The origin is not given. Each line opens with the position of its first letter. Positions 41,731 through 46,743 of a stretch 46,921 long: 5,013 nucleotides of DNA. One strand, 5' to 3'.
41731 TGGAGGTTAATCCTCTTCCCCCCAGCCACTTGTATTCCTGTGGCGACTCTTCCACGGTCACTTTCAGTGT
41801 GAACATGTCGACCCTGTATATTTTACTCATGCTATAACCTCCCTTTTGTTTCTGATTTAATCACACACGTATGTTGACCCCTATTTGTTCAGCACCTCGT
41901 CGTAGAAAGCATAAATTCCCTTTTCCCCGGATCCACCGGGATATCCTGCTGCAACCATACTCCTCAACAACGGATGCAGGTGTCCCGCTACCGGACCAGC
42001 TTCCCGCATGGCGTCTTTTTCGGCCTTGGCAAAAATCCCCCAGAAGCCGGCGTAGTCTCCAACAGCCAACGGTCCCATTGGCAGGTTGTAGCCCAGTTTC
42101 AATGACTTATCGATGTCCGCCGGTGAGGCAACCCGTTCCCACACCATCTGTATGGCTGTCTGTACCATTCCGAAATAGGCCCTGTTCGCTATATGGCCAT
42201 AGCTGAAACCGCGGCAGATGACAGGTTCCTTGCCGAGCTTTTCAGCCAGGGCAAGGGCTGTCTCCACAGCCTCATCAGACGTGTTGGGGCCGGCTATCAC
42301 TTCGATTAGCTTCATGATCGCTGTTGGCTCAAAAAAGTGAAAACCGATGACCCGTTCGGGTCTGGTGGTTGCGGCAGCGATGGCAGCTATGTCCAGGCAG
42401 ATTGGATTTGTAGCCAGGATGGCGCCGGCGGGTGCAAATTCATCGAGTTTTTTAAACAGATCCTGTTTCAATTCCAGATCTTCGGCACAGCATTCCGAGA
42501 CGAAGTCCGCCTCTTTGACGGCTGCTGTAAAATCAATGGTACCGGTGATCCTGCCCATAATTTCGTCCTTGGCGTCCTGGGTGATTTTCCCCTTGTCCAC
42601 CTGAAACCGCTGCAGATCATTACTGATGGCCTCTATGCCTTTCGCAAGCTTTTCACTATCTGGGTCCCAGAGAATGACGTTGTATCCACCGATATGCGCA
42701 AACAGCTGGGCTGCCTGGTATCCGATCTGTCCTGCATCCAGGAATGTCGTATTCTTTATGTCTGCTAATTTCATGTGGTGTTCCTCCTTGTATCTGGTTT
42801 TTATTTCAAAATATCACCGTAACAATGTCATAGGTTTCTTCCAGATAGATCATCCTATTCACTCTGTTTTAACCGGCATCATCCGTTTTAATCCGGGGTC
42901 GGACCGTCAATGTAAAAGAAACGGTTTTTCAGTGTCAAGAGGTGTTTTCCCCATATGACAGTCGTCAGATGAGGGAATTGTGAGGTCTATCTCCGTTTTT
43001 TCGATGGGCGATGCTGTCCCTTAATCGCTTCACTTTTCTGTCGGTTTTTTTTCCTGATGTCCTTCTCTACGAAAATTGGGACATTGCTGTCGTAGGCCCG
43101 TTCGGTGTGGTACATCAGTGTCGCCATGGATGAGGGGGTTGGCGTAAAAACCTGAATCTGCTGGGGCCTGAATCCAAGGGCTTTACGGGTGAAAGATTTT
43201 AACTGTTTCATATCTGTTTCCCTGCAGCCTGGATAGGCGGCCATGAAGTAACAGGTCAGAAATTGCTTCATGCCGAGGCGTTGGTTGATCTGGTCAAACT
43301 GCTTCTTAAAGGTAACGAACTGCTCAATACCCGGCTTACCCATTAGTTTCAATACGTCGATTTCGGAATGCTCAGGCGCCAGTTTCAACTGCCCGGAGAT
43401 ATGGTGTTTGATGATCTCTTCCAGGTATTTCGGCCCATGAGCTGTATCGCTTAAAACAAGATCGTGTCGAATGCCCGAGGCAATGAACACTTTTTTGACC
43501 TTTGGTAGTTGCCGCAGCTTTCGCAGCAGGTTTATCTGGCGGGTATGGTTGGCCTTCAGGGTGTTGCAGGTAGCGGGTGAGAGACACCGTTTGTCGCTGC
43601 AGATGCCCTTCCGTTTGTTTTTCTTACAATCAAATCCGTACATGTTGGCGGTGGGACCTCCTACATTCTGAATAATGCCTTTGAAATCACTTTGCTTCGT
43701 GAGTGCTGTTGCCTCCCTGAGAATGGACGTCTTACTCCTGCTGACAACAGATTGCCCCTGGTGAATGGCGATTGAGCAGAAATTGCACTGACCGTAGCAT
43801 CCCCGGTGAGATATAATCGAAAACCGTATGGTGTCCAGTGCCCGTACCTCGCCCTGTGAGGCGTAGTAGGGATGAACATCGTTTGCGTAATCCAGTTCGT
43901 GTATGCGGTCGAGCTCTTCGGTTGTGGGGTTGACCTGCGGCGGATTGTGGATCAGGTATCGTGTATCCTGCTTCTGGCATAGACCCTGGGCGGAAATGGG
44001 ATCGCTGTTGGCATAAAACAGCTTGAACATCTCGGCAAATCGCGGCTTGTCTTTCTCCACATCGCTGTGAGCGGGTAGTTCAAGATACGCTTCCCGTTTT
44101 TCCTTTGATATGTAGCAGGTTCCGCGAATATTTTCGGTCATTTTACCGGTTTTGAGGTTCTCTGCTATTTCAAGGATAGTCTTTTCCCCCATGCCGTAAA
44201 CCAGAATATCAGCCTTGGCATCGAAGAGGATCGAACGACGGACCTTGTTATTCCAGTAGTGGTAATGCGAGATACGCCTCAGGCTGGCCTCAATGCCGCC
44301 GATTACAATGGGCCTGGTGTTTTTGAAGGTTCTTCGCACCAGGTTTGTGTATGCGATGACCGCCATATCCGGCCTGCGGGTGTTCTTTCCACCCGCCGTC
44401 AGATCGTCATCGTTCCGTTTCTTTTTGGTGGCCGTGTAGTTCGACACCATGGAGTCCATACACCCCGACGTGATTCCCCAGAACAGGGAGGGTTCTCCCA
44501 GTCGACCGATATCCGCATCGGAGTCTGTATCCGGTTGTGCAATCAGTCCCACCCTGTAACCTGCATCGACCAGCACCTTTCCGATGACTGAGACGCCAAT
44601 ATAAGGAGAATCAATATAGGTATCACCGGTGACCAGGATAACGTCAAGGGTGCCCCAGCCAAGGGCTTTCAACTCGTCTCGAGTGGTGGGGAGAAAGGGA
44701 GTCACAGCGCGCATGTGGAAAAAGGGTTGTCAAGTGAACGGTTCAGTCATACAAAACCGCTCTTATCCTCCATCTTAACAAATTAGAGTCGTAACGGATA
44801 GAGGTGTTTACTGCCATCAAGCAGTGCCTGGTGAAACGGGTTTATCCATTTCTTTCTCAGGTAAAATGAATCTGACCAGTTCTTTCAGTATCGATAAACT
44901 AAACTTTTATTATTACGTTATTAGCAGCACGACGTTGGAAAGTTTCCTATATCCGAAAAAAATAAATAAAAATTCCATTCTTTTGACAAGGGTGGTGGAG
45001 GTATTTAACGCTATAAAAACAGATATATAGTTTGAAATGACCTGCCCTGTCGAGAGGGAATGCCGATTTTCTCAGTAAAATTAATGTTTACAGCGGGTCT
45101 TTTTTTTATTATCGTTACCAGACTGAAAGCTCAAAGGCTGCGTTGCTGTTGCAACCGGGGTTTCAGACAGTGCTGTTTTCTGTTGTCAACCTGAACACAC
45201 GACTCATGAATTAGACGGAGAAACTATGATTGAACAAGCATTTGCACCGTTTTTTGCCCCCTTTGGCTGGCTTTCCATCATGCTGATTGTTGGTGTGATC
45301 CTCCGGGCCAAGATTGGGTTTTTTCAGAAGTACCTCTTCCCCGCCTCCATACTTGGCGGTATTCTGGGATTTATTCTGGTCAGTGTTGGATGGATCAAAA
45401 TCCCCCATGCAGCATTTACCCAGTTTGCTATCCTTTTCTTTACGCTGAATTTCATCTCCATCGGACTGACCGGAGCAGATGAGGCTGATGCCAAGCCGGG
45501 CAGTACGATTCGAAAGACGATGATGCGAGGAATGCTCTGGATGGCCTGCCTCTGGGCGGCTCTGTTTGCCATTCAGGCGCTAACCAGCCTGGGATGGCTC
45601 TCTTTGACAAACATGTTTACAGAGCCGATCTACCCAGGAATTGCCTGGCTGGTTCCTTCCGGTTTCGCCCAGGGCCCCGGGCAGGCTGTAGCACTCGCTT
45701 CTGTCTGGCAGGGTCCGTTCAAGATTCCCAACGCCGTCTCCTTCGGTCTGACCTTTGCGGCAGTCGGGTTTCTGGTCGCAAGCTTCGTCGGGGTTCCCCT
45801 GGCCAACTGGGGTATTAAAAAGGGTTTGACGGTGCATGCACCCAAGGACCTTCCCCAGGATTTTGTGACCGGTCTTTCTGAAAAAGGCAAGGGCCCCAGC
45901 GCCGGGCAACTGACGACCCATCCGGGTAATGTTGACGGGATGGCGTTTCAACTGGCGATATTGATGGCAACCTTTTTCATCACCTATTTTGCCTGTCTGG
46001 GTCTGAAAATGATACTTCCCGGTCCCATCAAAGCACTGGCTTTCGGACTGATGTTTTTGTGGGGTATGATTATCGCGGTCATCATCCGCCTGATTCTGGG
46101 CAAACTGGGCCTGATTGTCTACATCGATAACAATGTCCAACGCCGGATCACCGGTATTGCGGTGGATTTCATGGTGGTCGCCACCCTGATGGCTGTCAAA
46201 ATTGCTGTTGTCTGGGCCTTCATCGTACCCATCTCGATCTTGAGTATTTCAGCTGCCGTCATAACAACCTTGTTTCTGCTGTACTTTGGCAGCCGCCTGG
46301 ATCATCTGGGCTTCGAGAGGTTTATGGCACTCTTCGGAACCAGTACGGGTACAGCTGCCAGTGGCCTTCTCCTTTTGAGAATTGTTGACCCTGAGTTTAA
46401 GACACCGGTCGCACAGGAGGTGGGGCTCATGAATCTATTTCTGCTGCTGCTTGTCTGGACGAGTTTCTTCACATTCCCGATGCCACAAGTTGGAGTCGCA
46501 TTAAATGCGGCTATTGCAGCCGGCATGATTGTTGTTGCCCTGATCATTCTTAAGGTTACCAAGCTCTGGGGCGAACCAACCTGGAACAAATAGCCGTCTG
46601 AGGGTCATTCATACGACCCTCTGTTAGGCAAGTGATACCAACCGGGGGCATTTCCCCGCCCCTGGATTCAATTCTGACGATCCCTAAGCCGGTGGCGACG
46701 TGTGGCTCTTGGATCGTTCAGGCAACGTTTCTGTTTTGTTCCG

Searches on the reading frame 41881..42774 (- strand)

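Call 60: search_protein_families(library=pfam, proteins=[window:41881-42774:-], max_evalue=0.00001)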
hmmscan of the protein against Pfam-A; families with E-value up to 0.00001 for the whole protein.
window:41881-42774:- (297 aa): 2 families
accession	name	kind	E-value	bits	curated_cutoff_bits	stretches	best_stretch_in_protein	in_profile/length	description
PF02737.24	3HCDH_N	-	1.1e-50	172.5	22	1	13-188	6-178/180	3-hydroxyacyl-CoA dehydrogenase, NAD binding domain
PF00725.27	3HCDH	-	3.9e-16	59.8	22.1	1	193-289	1-96/97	3-hydroxyacyl-CoA dehydrogenase, C-terminal domain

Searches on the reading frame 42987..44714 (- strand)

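Call 60: search_protein_families(library=pfam, proteins=[window:42987-44714:-], max_evalue=0.00001)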
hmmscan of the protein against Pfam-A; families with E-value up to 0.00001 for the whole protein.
window:42987-44714:- (575 aa): 1 family
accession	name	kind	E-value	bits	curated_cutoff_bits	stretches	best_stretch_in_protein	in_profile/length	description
PF08497.15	Radical_SAM_N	-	3.8e-119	397.9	25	1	7-299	1-301/301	Radical SAM N-terminal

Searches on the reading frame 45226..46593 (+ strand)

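Call 60: search_protein_families(library=pfam, proteins=[window:45226-46593:+], max_evalue=0.00001)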
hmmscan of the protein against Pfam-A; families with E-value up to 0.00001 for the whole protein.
window:45226-46593:+ (455 aa): 1 family
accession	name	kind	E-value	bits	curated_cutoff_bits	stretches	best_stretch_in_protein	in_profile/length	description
PF03616.19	Glt_symporter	-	5.3e-08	32.4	26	1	17-351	13-323/368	Sodium/glutamate symporter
